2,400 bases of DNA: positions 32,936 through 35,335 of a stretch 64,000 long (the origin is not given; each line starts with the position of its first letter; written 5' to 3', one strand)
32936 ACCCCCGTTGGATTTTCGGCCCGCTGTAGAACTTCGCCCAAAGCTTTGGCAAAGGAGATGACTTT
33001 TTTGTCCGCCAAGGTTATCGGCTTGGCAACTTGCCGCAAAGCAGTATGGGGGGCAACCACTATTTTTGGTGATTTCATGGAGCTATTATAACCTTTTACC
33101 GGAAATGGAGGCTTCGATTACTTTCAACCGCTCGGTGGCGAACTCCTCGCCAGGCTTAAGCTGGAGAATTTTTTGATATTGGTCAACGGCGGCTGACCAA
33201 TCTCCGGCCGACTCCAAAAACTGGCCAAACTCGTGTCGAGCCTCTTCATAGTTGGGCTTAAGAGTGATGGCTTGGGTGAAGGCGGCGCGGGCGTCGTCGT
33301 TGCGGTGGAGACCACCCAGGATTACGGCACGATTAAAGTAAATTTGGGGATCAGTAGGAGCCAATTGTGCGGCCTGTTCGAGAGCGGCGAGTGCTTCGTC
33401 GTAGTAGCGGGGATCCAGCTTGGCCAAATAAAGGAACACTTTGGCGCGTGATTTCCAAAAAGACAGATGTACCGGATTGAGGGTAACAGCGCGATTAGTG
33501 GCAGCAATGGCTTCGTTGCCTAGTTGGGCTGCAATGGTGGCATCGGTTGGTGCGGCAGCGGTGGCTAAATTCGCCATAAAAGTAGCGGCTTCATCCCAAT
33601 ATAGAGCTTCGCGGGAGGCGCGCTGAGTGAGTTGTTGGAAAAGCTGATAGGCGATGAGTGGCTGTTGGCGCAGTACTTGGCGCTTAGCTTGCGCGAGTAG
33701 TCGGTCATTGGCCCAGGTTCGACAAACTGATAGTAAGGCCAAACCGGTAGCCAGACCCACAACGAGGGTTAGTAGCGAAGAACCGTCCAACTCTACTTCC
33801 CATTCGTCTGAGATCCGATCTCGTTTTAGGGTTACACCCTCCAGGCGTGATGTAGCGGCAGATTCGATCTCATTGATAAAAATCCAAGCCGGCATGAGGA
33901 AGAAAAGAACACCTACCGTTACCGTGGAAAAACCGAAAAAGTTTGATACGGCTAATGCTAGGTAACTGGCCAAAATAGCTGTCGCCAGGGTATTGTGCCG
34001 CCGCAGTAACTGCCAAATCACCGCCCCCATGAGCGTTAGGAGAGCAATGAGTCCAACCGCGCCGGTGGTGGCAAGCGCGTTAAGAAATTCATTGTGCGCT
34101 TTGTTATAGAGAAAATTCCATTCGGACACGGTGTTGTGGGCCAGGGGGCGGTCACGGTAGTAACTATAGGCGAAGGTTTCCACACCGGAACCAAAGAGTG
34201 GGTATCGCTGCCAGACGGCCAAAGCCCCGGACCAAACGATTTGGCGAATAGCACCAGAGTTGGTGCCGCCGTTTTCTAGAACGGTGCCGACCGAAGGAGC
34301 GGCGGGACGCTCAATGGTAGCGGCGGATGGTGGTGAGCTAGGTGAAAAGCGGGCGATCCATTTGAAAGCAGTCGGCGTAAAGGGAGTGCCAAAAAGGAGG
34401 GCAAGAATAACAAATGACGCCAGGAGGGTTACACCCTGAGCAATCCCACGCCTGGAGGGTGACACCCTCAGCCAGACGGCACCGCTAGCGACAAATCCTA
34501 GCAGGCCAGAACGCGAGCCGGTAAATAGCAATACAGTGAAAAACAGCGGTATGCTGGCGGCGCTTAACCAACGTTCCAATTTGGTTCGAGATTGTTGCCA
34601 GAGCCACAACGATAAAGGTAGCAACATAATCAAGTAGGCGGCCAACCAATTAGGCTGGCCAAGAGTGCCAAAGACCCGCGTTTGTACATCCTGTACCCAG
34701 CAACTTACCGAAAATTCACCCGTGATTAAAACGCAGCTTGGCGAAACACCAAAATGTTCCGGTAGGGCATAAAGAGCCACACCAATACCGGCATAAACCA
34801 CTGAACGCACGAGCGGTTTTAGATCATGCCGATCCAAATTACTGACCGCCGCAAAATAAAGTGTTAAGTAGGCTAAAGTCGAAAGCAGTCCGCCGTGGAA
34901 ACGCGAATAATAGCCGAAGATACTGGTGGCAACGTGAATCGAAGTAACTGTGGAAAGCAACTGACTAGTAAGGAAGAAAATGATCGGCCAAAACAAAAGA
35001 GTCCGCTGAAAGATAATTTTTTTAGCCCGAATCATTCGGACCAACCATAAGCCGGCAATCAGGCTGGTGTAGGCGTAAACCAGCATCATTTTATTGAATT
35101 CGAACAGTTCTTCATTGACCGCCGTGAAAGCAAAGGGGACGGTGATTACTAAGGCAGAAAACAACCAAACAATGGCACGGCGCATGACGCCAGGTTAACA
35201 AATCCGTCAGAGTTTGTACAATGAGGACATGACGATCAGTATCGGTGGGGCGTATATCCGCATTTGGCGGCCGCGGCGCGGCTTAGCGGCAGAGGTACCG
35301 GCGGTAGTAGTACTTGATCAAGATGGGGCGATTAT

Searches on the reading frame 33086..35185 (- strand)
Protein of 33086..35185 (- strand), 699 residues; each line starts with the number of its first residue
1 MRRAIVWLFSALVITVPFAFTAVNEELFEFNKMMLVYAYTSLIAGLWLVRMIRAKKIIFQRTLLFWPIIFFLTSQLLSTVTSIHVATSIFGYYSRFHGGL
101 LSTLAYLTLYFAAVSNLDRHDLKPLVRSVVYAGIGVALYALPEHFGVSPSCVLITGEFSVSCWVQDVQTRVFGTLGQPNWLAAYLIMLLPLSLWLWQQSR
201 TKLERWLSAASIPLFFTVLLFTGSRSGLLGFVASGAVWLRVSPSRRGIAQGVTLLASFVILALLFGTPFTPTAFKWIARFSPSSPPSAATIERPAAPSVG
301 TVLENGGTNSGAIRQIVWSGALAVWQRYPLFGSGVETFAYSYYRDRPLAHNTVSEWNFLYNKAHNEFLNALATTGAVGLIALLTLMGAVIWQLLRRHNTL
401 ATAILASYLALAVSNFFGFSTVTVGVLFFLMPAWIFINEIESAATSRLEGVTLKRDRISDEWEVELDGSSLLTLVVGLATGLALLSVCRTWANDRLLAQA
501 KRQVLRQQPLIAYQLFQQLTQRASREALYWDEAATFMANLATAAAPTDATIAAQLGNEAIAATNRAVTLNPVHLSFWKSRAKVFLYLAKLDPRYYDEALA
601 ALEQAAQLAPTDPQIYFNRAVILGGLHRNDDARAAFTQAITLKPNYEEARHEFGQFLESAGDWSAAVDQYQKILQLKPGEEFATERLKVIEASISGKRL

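Call 22: find_encoding_contigs(protein=window:33086-35185:-, flank=10000, max_places=2)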
Protein window:33086-35185:- (699 aa): 1 contig read that carries it; 1 place shown.
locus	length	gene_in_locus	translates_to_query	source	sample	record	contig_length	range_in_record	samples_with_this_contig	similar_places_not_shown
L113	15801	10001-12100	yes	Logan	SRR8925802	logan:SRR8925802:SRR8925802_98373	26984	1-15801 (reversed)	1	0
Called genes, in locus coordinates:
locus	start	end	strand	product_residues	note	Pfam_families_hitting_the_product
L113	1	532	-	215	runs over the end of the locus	PF02223:Thymidylate_kin, PF13521:AAA_28 (weak)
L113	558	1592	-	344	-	-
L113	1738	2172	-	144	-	PF00692:dUTPase, PF22769:DCD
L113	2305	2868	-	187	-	PF06559:DCD_N (weak), PF22769:DCD, PF00692:dUTPase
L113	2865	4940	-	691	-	PF01751:Toprim, PF01131:Topoisom_bac, PF01396:Zn_ribbon_Top1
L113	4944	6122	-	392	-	PF02481:DNA_processg_A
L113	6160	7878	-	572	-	PF03717:PBP_dimer (weak), PF00905:Transpeptidase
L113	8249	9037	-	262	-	PF04085:MreC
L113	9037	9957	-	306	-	PF06723:MreB_Mbl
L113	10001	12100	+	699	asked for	PF04932:Wzy_C, PF07719:TPR_2 (faint), PF13428:TPR_14 (faint), PF13431:TPR_17 (faint), PF14559:TPR_19 (faint), PF00515:TPR_1 (faint), PF13181:TPR_8 (faint), PF13371:TPR_9 (faint), +1 more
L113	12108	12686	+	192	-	PF01327:Pep_deformylase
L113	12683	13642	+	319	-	PF00551:Formyl_trans_N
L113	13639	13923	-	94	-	-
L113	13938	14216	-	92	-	PF00830:Ribosomal_L28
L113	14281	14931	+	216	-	PF02163:Peptidase_M50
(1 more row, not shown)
